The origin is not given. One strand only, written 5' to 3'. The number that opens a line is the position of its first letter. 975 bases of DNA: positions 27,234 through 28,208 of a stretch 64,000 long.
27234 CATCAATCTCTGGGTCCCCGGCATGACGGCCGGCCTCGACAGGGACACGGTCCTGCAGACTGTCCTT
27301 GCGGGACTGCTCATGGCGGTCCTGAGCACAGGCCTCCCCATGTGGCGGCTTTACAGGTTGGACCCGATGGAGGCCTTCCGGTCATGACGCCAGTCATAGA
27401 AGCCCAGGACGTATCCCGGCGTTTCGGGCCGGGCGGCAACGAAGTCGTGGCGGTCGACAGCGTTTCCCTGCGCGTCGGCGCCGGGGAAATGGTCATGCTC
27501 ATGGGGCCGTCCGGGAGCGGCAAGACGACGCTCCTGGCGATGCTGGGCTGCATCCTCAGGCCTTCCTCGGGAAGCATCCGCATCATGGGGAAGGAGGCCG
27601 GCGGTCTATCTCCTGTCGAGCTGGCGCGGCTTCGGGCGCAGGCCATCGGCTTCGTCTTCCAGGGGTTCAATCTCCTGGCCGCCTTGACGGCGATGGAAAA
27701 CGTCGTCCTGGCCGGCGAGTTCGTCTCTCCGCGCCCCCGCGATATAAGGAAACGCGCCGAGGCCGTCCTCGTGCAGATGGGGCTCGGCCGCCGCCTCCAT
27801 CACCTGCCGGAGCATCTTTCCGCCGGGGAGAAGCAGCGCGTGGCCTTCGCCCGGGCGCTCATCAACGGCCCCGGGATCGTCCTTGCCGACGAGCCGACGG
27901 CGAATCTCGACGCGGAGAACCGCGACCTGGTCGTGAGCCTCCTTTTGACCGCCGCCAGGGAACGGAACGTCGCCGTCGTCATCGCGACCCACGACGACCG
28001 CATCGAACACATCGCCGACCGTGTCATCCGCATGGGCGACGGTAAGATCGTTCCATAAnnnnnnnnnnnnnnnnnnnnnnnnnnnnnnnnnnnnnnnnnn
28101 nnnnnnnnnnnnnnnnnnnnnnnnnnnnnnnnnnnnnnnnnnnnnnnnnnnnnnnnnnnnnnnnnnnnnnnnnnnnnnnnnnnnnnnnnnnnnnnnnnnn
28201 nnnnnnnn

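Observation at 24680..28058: UbiA prenyltransferase + ICMT-like methyltransferase fused to a MacB/FtsX permease + ABC ATPase: candidate prenylation-methylation-export module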

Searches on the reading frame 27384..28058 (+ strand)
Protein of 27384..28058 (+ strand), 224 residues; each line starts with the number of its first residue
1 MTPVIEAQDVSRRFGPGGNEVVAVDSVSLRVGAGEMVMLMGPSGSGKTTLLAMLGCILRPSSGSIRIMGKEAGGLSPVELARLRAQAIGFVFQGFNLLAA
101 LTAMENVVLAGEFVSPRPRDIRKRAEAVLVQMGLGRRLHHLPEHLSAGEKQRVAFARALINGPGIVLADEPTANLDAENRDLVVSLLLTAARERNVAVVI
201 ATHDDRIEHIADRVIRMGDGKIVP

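Call 7: search_protein_families(library=pfam, proteins=[window:27384-28058:+], max_evalue=0.01)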
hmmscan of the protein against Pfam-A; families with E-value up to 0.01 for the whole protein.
window:27384-28058:+ (224 aa): 10 families
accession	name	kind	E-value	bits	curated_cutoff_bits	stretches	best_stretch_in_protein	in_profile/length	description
PF00005.33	ABC_tran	-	1.2e-29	104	25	1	25-173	2-137/137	ABC transporter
PF13304.12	AAA_21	-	1.7e-07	32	27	1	142-205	235-300/304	AAA domain, putative AbiEii toxin, Type IV TA system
PF02463.25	SMC_N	-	1.2e-05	25.3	40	1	143-217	135-211/220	RecF/RecN/SMC N terminal domain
PF13191.12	AAA_16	-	0.00018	22.5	32.6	1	32-199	22-167/167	AAA ATPase domain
PF13555.12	AAA_29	-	0.00032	20.8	27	1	29-61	17-49/61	P-loop containing region of AAA domain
PF13481.12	AAA_25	-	0.00044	20.4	27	0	32-56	31-55/195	AAA domain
PF25199.1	nSTAND_NTPase5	-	0.0013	19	34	0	32-61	39-69/145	Novel STAND NTPase 5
PF13671.12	AAA_33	-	0.0033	18.2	27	0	36-54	1-19/143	AAA domain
PF13401.12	AAA_22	-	0.0042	17.8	27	1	36-58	7-29/130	AAA domain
PF20703.3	nSTAND1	-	0.0047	17.1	27.1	0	25-211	24-168/379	Novel STAND NTPase 1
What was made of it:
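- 27384..28058 (+): ABC ATPase (224 aa), translationally coupled to the permease by the ATGA overlap. Its closest NCBIfam families are DevA, LolD and MacB. ABC_tran 1e-29 (call 7).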

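Call 15: search_protein_families(library=ncbifam, proteins=[window:27384-28058:+], max_evalue=0.01)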
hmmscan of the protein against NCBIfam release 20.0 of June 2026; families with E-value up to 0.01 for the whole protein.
window:27384-28058:+ (224 aa): 194 families (the best 25 are shown)
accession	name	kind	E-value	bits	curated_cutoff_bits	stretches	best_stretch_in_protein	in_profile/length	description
TIGR02982.1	heterocyst_DevA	subfamily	5.8e-66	222.2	295.8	1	4-222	1-219/220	ABC exporter ATP-binding subunit, DevA family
TIGR02211.1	LolD_lipo_ex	equivalog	6.3e-58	195.9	307.75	1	4-223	1-220/221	lipoprotein-releasing ABC transporter ATP-binding protein LolD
NF007826.0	PRK10535.1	equivalog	2.2e-57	194.8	966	1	1-223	1-222/648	macrolide ABC transporter ATP-binding protein/permease MacB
TIGR02673.1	FtsE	equivalog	3.2e-55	187.1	264.85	1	5-221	2-214/214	cell division ATP-binding protein FtsE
NF007879.0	PRK10584.1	equivalog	5.5e-54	183.3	336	1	4-222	6-224/228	putative ABC transporter ATP-binding protein YbbA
NF008639.0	PRK11629.1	equivalog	2.7e-50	171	360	1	4-222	6-224/234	lipoprotein-releasing ABC transporter ATP-binding protein LolD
TIGR03608.1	L_ocin_972_ABC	subfamily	6.5e-50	169.5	254.85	1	22-217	12-206/206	putative bacteriocin export ABC transporter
NF038007.1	ABC_ATP_DarD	equivalog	2.9e-45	154.4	375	1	23-222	20-218/218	darobactin export ABC transporter ATP-binding protein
TIGR00968.1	3a0106s01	subfamily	2e-41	142.1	342.75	1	5-222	1-209/237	sulfate ABC transporter ATP-binding protein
TIGR01186.1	proV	subfamily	2.3e-41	142.1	326.6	1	22-223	7-209/363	betaine/proline/choline family ABC transporter ATP-binding protein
TIGR02315.1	ABC_phnC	equivalog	6.7e-41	140.3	266.1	1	5-223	2-225/243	phosphonate ABC transporter ATP-binding protein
TIGR01188.1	drrA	subfamily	6.2e-40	137.4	312.45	1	19-223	4-203/302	daunorubicin resistance ABC transporter, ATP-binding protein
NF007027.0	PRK09493.1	equivalog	1.7e-39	135.6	379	1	4-222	1-214/240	glutamine ABC transporter ATP-binding protein GlnQ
TIGR03265.1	PhnT2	equivalog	2.3e-39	135.6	457.7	1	3-222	3-213/353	putative 2-aminoethylphosphonate ABC transporter ATP-binding protein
NF008428.0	PRK11264.1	equivalog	5.1e-39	134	406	1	5-223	4-223/250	L-cystine ABC transporter ATP-binding protein TcyN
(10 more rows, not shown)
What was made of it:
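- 27384..28058 (+): DevA-family model 222 bits against a cutoff of 296 (call 15).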
